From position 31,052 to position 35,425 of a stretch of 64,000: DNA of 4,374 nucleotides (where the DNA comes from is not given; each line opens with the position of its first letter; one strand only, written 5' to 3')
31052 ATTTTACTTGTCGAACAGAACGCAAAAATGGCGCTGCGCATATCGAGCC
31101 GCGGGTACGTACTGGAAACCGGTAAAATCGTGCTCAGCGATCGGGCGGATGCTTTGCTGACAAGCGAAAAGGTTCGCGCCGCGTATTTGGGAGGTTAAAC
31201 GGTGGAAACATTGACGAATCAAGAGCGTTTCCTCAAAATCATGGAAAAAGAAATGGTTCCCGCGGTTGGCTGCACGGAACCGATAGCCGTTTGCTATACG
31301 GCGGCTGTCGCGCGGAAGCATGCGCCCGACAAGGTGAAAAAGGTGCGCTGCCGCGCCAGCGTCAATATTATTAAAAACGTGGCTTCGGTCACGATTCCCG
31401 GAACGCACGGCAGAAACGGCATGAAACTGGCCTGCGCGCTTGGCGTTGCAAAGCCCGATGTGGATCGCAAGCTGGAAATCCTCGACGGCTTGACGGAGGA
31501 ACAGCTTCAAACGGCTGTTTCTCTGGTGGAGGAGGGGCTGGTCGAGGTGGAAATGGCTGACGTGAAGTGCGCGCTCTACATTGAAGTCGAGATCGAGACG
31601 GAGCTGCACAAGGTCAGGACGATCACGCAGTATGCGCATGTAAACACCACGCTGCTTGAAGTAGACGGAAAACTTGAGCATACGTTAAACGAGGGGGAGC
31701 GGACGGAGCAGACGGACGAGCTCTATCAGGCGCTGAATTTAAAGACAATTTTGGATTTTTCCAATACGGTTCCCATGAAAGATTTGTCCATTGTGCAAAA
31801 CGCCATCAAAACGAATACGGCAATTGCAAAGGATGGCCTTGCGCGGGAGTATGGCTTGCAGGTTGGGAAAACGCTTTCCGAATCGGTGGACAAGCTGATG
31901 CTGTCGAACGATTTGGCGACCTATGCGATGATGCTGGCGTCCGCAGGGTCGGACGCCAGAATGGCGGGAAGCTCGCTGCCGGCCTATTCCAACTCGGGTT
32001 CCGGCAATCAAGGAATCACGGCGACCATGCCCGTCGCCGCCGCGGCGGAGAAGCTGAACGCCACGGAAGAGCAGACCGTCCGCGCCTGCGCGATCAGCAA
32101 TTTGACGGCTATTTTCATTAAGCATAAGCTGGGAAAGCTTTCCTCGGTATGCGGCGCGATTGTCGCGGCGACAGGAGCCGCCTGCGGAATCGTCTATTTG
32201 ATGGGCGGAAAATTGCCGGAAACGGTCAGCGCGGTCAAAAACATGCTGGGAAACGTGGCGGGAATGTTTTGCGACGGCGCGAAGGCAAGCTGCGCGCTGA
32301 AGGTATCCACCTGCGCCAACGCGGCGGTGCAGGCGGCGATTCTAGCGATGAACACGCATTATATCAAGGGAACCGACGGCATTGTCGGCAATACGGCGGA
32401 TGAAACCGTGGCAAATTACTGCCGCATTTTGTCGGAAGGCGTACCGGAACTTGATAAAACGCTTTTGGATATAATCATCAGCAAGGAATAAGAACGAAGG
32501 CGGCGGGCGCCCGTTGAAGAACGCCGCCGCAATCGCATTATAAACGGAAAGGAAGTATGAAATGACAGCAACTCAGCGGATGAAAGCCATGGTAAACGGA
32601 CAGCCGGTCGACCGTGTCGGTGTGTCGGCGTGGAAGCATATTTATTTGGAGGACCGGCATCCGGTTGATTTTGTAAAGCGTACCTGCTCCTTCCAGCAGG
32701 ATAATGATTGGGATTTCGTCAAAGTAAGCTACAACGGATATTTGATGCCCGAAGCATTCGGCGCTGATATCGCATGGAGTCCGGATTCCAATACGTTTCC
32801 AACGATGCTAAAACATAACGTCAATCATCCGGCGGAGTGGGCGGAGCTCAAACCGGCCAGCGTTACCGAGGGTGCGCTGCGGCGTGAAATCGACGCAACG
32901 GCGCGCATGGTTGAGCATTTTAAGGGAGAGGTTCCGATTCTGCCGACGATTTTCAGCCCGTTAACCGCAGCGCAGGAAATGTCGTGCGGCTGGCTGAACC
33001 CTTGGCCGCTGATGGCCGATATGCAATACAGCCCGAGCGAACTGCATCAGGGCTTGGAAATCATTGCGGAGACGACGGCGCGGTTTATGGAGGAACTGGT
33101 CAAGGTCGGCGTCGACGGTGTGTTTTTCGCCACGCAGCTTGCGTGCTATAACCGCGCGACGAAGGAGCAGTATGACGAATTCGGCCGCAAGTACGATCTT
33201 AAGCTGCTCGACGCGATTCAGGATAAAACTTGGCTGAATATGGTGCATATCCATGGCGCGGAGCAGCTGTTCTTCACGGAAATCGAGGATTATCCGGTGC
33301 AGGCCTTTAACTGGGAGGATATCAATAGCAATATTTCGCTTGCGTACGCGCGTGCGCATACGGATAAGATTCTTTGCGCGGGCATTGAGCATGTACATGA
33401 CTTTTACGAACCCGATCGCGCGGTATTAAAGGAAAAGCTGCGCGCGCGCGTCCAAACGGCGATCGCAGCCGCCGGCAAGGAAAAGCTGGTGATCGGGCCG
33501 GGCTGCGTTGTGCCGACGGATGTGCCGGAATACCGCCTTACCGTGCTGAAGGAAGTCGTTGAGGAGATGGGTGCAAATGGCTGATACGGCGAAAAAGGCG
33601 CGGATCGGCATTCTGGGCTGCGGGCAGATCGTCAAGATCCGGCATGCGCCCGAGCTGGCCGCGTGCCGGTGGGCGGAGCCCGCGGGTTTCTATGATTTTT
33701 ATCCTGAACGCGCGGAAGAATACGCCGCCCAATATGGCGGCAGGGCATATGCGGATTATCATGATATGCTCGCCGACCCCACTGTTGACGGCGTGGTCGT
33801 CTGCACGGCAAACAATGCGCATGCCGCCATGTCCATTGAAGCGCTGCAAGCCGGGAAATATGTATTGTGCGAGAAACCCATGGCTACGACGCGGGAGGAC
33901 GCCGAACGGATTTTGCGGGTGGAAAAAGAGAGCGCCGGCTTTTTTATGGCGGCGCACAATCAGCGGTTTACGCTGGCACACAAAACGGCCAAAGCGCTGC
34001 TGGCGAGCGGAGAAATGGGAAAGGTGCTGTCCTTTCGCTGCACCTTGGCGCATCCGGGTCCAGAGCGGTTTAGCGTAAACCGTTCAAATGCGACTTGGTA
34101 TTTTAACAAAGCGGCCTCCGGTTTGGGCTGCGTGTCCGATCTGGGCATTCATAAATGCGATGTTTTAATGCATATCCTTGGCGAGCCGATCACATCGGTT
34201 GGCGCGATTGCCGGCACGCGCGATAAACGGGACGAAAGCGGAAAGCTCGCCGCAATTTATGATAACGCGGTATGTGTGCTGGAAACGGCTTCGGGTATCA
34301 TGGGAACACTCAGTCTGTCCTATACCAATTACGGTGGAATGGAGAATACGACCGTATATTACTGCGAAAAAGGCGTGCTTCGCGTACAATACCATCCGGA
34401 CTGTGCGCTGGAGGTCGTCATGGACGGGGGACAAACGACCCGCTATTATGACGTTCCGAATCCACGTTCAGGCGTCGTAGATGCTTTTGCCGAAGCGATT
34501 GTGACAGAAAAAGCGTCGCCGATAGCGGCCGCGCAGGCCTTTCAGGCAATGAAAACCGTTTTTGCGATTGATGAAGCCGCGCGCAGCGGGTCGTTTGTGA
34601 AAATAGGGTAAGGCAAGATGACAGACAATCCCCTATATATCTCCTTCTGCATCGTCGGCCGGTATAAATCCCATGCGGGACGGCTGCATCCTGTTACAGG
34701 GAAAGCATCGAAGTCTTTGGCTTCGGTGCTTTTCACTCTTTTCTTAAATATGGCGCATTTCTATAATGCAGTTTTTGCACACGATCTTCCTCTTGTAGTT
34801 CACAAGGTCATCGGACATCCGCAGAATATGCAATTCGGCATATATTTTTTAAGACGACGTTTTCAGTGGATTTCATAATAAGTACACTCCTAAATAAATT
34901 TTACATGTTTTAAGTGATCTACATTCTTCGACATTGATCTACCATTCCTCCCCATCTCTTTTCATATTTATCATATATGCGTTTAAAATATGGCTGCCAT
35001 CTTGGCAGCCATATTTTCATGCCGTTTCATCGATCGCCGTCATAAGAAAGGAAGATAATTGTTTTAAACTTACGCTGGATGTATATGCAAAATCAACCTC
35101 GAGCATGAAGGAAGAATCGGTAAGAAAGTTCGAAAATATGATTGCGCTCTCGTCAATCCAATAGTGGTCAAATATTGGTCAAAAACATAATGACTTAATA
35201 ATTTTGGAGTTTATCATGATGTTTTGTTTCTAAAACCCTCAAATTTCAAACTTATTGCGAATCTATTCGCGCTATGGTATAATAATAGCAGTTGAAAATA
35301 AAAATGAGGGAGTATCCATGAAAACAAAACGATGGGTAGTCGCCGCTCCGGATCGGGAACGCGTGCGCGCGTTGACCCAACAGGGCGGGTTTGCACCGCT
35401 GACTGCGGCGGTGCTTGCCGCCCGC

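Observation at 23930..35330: About 11 kb island between uvrA and recJ, bounded by a decayed duplicate of the recJ promoter/start region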

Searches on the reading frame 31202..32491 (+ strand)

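Call 9: search_protein_families(library=pfam, proteins=[window:31202-32491:+])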
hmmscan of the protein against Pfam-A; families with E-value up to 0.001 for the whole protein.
window:31202-32491:+ (429 aa): 1 family
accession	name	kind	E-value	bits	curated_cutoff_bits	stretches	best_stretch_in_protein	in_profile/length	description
PF03313.21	SDH_alpha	-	1.4e-55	189.2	26.4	1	89-422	2-259/260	Serine dehydratase alpha chain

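Call 55: search_protein_families(library=ncbifam, proteins=[window:31202-32491:+], max_evalue=1e-10)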
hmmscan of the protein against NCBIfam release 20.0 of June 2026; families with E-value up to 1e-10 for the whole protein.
window:31202-32491:+ (429 aa): 0 families

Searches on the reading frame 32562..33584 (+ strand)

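Call 9: search_protein_families(library=pfam, proteins=[window:32562-33584:+])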
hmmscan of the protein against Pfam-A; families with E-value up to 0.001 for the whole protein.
window:32562-33584:+ (340 aa): 1 family
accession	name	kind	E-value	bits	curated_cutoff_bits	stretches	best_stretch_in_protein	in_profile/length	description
PF01208.23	URO-D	-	2.9e-24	86.2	23.9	1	52-335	67-345/346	Uroporphyrinogen decarboxylase (URO-D)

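Call 55: search_protein_families(library=ncbifam, proteins=[window:32562-33584:+], max_evalue=1e-10)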
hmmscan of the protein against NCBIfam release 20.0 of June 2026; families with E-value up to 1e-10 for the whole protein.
window:32562-33584:+ (340 aa): 3 families
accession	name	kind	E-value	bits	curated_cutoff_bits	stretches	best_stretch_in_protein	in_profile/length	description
NF004889.0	PRK06252.1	subfamily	1.2e-18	67.3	244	1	51-333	67-333/340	methylcobalamin:coenzyme M methyltransferase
TIGR01463.1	mtaA_cmuA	subfamily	6.7e-15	55.2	235.4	1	51-327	66-329/340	MtaA/CmuA family methyltransferase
NF041608.1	methylcob_mtaseMtbA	equivalog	1.3e-14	54.1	600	1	50-333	66-334/339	methylcobamide:CoM methyltransferase MtbA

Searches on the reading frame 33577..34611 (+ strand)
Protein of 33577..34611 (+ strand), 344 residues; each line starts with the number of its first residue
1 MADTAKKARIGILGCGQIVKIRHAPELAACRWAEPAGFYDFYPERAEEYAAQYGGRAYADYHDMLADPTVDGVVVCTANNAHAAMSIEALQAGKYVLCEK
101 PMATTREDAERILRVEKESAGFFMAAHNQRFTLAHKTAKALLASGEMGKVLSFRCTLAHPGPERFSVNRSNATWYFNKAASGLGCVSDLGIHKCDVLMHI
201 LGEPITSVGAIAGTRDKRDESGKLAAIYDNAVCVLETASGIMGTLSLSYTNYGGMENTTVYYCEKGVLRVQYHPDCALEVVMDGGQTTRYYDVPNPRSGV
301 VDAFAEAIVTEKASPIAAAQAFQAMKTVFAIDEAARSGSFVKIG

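Call 9: search_protein_families(library=pfam, proteins=[window:33577-34611:+])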
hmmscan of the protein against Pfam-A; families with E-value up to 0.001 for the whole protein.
window:33577-34611:+ (344 aa): 5 families
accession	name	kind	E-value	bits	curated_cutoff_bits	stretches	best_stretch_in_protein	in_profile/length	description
PF01408.29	GFO_IDH_MocA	-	3e-26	92.9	24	1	9-124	2-117/120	Oxidoreductase family, NAD-binding Rossmann fold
PF22725.1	GFO_IDH_MocA_C3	-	7e-26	91.1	27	1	136-268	2-123/124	GFO/IDH/MocA C-terminal domain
PF02894.22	GFO_IDH_MocA_C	-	1.3e-15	58.2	22.9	1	139-343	1-218/218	Oxidoreductase family, C-terminal alpha/beta domain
PF19858.4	OxRdtase_C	-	7.4e-05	22.6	26.3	1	191-332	27-160/163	Bacterial oxidoreductases, C-terminal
PF22685.1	Gal80p_C-like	-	0.00011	22.9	29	1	137-215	5-81/152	Gal80p, C-terminal domain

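Call 30: find_homologous_proteins(query=window:33577-34611:+, max_evalue=1e-40)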
Query window:33577-34611:+ (344 aa): 1492 proteins with E <= 1e-40 among 6302 candidates; the best 120 are listed.
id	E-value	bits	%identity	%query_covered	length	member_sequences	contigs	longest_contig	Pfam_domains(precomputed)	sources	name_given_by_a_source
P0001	8.2e-230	779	100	100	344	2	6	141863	PF01408.29,PF22725.2,PF02894.23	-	-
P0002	3.6e-175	600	75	98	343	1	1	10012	PF01408.29,PF22725.2,PF02894.23,PF22685.2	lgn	-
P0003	2.3e-174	597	74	100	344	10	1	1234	PF01408.29,PF22725.2,PF02894.23,PF22685.2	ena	-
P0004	8.7e-174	595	74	98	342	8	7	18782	PF01408.29,PF22725.2,PF02894.23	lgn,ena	-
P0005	5.4e-173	593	74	99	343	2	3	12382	PF01408.29,PF22725.2,PF02894.23,PF22685.2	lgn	-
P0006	1.8e-169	581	74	98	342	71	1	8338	PF01408.29,PF22725.2,PF02894.23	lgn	-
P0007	1.3e-168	578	72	98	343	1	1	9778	PF01408.29,PF22725.2,PF02894.23,PF22685.2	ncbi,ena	-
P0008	4.1e-168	577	74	99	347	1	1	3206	PF01408.29,PF22725.2,PF02894.23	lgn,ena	-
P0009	5.3e-168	576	73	98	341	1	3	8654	PF01408.29,PF22725.2,PF02894.23,PF22685.2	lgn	-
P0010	1.6e-165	568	71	98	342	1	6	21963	PF01408.29,PF22725.2,PF02894.23,PF22685.2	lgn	-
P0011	1.5e-163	562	69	100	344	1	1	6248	PF01408.29,PF22725.2,PF02894.23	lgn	-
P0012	2.5e-161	554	69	97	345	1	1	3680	PF01408.29,PF22725.2,PF02894.23,PF22685.2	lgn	-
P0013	3.6e-146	505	62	98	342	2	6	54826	PF01408.29,PF22725.2,PF02894.23,PF22685.2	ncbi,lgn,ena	-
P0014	6.5e-145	500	62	99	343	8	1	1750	PF01408.29,PF22725.2,PF02894.23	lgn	-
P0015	1.6e-143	496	62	98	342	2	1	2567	PF01408.29,PF22725.2,PF02894.23,PF22685.2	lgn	-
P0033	1.6e-116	407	54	97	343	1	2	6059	PF01408.29,PF22725.2,PF02894.23,PF22685.2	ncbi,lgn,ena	-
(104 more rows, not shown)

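Call 31: find_encoding_contigs(protein=P0010, flank=10000, max_places=3)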
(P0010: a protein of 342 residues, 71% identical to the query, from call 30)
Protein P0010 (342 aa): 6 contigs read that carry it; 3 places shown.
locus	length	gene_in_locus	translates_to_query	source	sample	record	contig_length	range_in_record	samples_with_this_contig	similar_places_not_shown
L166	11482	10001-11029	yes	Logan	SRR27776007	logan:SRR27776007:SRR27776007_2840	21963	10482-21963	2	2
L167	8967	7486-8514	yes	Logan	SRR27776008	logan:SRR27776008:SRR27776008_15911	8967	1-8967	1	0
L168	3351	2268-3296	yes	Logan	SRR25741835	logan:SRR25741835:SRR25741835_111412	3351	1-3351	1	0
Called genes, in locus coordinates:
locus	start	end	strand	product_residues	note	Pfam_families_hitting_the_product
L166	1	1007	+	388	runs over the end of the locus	-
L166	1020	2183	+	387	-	PF01546:Peptidase_M20, PF07687:M20_dimer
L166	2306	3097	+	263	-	PF00106:adh_short, PF08659:KR, PF13561:adh_short_C2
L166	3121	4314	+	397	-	PF13433:Peripla_BP_5, PF13458:Peripla_BP_6, PF01094:ANF_receptor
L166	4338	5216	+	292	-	PF02653:BPD_transp_2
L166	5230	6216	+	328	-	PF02653:BPD_transp_2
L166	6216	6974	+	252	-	PF00005:ABC_tran, PF13304:AAA_21 (faint), PF12399:BCA_ABC_TP_C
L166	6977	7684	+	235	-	PF00005:ABC_tran, PF13304:AAA_21 (faint)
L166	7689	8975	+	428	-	PF03313:SDH_alpha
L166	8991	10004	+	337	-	PF01208:URO-D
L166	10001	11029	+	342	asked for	PF01408:GFO_IDH_MocA, PF22685:Gal80p_C-like (faint), PF02894:GFO_IDH_MocA_C, PF22725:GFO_IDH_MocA_C3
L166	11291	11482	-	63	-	?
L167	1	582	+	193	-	?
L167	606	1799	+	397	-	PF13433:Peripla_BP_5, PF13458:Peripla_BP_6, PF01094:ANF_receptor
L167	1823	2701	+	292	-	PF02653:BPD_transp_2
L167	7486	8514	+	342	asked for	PF01408:GFO_IDH_MocA, PF22685:Gal80p_C-like (faint), PF02894:GFO_IDH_MocA_C, PF22725:GFO_IDH_MocA_C3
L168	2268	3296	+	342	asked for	PF01408:GFO_IDH_MocA, PF22685:Gal80p_C-like (faint), PF02894:GFO_IDH_MocA_C, PF22725:GFO_IDH_MocA_C3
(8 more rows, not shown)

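Call 32: find_encoding_contigs(protein=P0004, flank=10000, max_places=3)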
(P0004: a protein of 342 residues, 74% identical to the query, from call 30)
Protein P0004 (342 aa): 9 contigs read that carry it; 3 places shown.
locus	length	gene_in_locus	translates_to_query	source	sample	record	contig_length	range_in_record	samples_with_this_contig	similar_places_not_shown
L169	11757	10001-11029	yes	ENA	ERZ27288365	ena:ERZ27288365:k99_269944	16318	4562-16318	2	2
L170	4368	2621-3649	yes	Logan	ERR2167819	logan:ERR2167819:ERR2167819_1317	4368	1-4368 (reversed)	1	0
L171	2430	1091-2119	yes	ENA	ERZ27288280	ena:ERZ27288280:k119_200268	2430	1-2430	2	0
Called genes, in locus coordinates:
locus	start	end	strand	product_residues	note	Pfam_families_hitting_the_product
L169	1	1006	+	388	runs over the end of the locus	-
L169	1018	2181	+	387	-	PF01546:Peptidase_M20, PF07687:M20_dimer (weak)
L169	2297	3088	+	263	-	PF00106:adh_short, PF08659:KR (weak), PF13561:adh_short_C2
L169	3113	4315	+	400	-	PF13433:Peripla_BP_5, PF13458:Peripla_BP_6, PF01094:ANF_receptor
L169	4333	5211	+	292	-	PF02653:BPD_transp_2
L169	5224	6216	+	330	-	PF02653:BPD_transp_2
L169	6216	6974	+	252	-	PF00005:ABC_tran, PF13304:AAA_21 (faint), PF12399:BCA_ABC_TP_C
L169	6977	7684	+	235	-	PF00005:ABC_tran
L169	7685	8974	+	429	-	PF03313:SDH_alpha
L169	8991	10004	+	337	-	PF01208:URO-D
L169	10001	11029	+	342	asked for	PF01408:GFO_IDH_MocA, PF02894:GFO_IDH_MocA_C, PF22725:GFO_IDH_MocA_C3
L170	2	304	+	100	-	?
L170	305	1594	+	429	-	PF03313:SDH_alpha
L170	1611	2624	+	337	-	PF01208:URO-D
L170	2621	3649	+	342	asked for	PF01408:GFO_IDH_MocA, PF02894:GFO_IDH_MocA_C, PF22725:GFO_IDH_MocA_C3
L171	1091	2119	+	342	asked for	PF01408:GFO_IDH_MocA, PF02894:GFO_IDH_MocA_C, PF22725:GFO_IDH_MocA_C3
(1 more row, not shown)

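Call 33: find_encoding_contigs(protein=P0013, flank=10000, max_places=3)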
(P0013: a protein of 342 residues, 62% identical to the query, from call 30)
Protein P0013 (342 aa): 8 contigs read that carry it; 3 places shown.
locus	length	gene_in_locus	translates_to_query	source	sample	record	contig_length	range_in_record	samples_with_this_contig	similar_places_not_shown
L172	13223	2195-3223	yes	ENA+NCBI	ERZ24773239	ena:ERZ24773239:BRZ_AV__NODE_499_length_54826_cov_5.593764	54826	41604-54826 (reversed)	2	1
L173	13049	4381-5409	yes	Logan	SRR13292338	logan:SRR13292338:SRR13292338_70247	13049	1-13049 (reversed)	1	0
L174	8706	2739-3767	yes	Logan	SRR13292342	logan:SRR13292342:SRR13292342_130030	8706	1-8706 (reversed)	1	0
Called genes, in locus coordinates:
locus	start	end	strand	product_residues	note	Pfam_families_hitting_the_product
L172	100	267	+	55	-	-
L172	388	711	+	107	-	-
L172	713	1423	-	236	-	PF14196:ATC_hydrolase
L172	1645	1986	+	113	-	PF00903:Glyoxalase, PF13669:Glyoxalase_4 (faint)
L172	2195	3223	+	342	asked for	PF01408:GFO_IDH_MocA, PF02894:GFO_IDH_MocA_C, PF22685:Gal80p_C-like (weak), PF22725:GFO_IDH_MocA_C3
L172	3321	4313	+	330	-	PF00356:LacI, PF00532:Peripla_BP_1, PF13377:Peripla_BP_3, PF13407:Peripla_BP_4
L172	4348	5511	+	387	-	-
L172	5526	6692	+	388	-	PF01546:Peptidase_M20, PF07687:M20_dimer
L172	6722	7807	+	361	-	PF01208:URO-D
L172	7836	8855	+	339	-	PF01408:GFO_IDH_MocA, PF02894:GFO_IDH_MocA_C, PF22725:GFO_IDH_MocA_C3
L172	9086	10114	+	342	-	-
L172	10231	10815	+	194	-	PF06961:DUF1294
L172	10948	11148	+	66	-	PF12844:HTH_19, PF13560:HTH_31, PF01381:HTH_3, PF13443:HTH_26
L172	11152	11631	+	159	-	-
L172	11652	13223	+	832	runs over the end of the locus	PF00005:ABC_tran (faint), PF02463:SMC_N (faint), PF13191:AAA_16 (faint), PF13555:AAA_29 (faint), PF20703:nSTAND1 (faint), PF13304:AAA_21 (faint), PF00684:DnaJ_CXXCXGXG (faint), PF17755:UvrA_DNA-bind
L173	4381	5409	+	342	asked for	PF01408:GFO_IDH_MocA, PF02894:GFO_IDH_MocA_C, PF22685:Gal80p_C-like (weak), PF22725:GFO_IDH_MocA_C3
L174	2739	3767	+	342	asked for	PF01408:GFO_IDH_MocA, PF02894:GFO_IDH_MocA_C, PF22685:Gal80p_C-like (weak), PF22725:GFO_IDH_MocA_C3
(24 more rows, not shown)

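Call 54: list_cluster_members(proteins=[P0007, P0013, P0004, P0033])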
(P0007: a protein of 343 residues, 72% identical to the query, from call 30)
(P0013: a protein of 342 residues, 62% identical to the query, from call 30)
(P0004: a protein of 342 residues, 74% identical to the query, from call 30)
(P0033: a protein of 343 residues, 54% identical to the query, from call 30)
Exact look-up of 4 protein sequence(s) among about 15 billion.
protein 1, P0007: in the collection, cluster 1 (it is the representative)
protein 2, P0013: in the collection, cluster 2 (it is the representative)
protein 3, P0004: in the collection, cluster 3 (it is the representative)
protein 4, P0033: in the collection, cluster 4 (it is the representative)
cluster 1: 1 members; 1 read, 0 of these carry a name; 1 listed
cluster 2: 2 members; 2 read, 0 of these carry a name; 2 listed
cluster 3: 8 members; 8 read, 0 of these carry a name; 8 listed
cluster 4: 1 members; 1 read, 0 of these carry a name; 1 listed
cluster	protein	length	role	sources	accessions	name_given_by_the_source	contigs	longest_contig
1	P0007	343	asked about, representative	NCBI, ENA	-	-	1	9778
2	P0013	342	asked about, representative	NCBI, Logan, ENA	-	-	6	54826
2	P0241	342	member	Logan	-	-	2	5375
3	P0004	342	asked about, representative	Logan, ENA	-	-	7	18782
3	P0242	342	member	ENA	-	-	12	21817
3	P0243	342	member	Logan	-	-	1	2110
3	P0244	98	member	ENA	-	-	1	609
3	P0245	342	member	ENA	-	-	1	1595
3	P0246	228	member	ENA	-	-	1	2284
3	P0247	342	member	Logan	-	-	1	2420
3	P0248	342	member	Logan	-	-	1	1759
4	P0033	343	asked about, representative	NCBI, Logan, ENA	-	-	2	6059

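Call 55: search_protein_families(library=ncbifam, proteins=[window:33577-34611:+], max_evalue=1e-10)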
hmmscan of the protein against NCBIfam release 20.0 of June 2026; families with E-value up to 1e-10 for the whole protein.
window:33577-34611:+ (344 aa): 7 families
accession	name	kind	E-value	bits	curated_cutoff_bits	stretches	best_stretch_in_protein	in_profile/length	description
TIGR04380.1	myo_inos_iolG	equivalog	2.8e-39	134.9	355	1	8-342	2-330/330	inositol 2-dehydrogenase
NF052479.1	LevoglcsnDh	equivalog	1e-30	106.7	650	1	40-214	43-214/386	levoglucosan dehydrogenase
NF040723.1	UDP-GlcNAcDh_Arch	equivalog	1.3e-25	90.6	450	1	9-237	2-205/302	UDP-N-acetylglucosamine 3-dehydrogenase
NF041392.1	XylDh_Gfo6_Halo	equivalog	3e-24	85.5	350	1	6-343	15-350/350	D-xylose 1-dehydrogenase Gfo6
NF008607.0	PRK11579.1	subfamily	6.5e-21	74.7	330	1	6-219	3-207/346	oxidoreductase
NF052679.1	InsChiInosDhIolG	equivalog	1.5e-19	70.2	540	1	9-245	4-225/343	bifunctional inositol 2-dehydrogenase/D-chiro-inositol 1-dehydrogenase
NF007574.0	PRK10206.1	equivalog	1.9e-16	60.1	352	1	45-218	40-204/345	oxidoreductase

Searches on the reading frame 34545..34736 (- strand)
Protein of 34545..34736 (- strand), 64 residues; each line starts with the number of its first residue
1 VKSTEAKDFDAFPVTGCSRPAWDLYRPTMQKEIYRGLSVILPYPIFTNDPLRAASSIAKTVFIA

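Call 20: search_protein_families(library=pfam, max_evalue=10, proteins=[window:34545-34736:-])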
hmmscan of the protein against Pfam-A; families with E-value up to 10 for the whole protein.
seq(64 aa): 0 families

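Call 21: search_protein_families(library=phrogs, max_evalue=10, proteins=[window:34545-34736:-])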
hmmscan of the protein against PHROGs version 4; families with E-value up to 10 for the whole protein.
seq(64 aa): 1 family
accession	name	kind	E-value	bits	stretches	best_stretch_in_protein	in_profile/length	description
phrog_22321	-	unknown function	0.16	13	1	16-30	10-24/49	-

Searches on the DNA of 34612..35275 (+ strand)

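Call 23: search_dna_similar(query=window:34612-35275:+, collection=plasmids, mode=distant, max_evalue=0.01)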
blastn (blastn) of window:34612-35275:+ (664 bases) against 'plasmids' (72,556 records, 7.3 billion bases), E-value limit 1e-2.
No match.

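Call 40: search_dna_similar(query=window:34612-35275:+, collection=phages, mode=distant, max_evalue=0.01)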
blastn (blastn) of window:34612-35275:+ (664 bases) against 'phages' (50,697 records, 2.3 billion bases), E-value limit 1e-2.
Records with a match: 2; places in all: 2; records where one place covers at least 80% of the query: 0.
Best place of each record, by identity: 80-90% 2.
By first word of the organism name: Bacillus 2.
By host as written in the record: Bacillus megaterium Km Sp- 2.
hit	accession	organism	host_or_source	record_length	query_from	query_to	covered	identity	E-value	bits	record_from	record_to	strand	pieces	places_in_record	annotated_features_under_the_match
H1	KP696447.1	Bacillus phage Stahl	Bacillus megaterium Km Sp-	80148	260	303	7%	84.1%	5e-3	49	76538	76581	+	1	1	hypothetical protein | ribosome_binding_site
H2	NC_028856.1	Bacillus phage Stahl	Bacillus megaterium Km Sp-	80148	260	303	7%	84.1%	5e-3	49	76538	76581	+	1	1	hypothetical protein | ribosome_binding_site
